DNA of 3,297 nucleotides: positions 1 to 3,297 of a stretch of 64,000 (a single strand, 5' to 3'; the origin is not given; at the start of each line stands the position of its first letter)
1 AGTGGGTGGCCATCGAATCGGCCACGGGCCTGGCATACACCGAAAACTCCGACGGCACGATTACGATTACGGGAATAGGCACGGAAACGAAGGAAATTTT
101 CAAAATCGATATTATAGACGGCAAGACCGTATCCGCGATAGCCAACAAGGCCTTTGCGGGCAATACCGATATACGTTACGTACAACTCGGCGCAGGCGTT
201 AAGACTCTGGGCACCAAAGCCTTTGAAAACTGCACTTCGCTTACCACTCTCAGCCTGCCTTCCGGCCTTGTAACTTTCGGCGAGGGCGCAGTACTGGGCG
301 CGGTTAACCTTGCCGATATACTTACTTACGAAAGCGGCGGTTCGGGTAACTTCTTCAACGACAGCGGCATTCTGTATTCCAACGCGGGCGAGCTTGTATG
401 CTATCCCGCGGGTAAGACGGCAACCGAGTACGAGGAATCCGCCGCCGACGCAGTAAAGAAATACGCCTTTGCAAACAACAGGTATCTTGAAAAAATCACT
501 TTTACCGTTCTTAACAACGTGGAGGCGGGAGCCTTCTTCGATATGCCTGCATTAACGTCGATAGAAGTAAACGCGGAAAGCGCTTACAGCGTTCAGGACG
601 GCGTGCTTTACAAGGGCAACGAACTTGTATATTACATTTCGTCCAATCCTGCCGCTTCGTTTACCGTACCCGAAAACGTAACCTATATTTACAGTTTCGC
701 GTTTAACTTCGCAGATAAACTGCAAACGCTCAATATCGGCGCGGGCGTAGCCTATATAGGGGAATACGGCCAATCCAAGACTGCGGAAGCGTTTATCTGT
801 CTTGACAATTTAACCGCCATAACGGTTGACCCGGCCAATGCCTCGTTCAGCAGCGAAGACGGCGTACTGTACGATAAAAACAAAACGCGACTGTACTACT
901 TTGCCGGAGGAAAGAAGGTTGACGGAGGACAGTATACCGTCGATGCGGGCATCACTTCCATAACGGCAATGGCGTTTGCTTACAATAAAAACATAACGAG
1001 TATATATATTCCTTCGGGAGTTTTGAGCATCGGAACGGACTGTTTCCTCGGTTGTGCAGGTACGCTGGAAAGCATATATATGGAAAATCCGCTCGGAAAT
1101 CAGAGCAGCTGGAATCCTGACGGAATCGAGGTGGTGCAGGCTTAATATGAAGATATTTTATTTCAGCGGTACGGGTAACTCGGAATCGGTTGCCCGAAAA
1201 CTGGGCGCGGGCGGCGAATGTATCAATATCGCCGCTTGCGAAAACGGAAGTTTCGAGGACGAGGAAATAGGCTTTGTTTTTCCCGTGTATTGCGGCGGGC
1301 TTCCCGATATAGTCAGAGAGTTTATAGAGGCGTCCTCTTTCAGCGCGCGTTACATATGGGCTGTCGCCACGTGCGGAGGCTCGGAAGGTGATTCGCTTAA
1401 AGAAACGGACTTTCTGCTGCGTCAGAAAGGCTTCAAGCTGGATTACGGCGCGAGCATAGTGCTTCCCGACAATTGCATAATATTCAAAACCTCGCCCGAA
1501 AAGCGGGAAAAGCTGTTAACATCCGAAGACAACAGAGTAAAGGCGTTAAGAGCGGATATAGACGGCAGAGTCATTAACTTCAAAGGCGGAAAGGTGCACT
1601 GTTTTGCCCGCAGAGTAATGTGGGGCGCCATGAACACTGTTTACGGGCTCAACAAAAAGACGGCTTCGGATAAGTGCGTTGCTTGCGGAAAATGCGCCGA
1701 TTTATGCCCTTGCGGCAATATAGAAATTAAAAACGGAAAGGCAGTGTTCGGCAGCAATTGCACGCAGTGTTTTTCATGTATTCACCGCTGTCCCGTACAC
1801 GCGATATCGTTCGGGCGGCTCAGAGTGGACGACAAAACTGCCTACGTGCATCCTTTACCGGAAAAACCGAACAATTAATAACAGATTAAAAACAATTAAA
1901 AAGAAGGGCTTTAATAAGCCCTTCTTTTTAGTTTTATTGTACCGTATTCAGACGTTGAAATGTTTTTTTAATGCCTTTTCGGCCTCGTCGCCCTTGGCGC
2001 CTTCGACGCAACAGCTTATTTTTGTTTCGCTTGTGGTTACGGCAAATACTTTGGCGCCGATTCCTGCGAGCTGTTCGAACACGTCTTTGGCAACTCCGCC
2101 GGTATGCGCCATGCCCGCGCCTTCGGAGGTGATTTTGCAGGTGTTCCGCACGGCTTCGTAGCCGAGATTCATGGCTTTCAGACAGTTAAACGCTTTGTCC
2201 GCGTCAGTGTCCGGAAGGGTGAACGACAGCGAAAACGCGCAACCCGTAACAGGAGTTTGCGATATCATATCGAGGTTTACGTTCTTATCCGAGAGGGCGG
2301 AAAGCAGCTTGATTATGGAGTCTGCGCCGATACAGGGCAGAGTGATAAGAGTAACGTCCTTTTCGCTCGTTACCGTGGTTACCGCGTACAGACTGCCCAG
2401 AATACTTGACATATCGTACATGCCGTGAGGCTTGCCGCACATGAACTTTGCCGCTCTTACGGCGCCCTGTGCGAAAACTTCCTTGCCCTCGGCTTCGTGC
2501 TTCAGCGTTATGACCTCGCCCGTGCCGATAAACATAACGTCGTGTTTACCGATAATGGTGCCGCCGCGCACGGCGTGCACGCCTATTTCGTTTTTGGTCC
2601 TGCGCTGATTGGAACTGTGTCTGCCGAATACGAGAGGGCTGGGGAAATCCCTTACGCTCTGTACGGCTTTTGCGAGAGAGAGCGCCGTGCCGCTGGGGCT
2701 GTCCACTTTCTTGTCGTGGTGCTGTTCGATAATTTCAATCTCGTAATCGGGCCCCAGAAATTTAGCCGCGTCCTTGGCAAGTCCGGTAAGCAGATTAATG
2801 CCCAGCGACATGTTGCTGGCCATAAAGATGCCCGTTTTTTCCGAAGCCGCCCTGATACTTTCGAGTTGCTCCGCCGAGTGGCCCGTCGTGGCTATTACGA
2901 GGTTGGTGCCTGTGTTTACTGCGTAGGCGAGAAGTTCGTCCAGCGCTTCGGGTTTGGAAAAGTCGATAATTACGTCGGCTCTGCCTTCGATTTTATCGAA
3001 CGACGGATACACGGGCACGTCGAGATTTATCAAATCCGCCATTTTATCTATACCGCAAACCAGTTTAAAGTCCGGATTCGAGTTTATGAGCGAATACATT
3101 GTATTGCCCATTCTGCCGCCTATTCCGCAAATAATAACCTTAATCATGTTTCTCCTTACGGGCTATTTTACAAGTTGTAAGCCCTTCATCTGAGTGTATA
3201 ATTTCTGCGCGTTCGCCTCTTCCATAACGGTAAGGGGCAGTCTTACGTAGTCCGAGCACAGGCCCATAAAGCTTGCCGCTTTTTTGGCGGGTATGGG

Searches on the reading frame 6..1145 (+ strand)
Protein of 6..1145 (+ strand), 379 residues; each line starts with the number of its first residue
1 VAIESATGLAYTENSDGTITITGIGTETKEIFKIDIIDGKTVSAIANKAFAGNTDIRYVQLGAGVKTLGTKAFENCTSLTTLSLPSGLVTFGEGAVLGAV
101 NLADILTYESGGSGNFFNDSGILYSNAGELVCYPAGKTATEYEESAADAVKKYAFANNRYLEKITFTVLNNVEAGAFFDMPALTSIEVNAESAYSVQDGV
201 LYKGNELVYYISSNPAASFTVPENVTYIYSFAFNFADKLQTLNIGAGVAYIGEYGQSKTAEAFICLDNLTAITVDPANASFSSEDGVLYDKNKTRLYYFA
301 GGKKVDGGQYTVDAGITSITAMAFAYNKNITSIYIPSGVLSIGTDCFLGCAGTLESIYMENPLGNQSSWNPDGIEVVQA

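Call 40: search_protein_families(library=pfam, proteins=[window:6-1145:+], max_evalue=0.001)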
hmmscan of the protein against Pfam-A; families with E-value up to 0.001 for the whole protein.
window:6-1145:+ (379 aa): 2 families
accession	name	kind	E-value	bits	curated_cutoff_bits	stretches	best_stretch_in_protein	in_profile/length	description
PF13306.12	LRR_5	-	5.3e-30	104.4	27.7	4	40-105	20-84/127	BspA type Leucine rich repeat region (6 copies)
PF13855.12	LRR_8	-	0.00015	21.9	27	0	42-84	13-56/61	Leucine rich repeat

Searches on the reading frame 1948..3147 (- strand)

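Call 40: search_protein_families(library=pfam, proteins=[window:1948-3147:-], max_evalue=0.001)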
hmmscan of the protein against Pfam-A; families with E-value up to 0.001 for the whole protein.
window:1948-3147:- (399 aa): 4 families
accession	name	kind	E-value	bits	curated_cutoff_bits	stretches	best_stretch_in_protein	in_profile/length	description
PF05173.19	DapB_C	-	2.9e-43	147.2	27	1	116-250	1-121/121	Dihydrodipicolinate reductase, C-terminus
PF01113.26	DapB_N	-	1.6e-28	99.8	25.6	1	2-113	1-124/124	Dihydrodipicolinate reductase, N-terminus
PF22468.2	ACT_9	-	7e-20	71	27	2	340-397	2-61/61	ACT domain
PF13840.12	ACT_7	-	1.5e-07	31.6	27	1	335-394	5-64/65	ACT domain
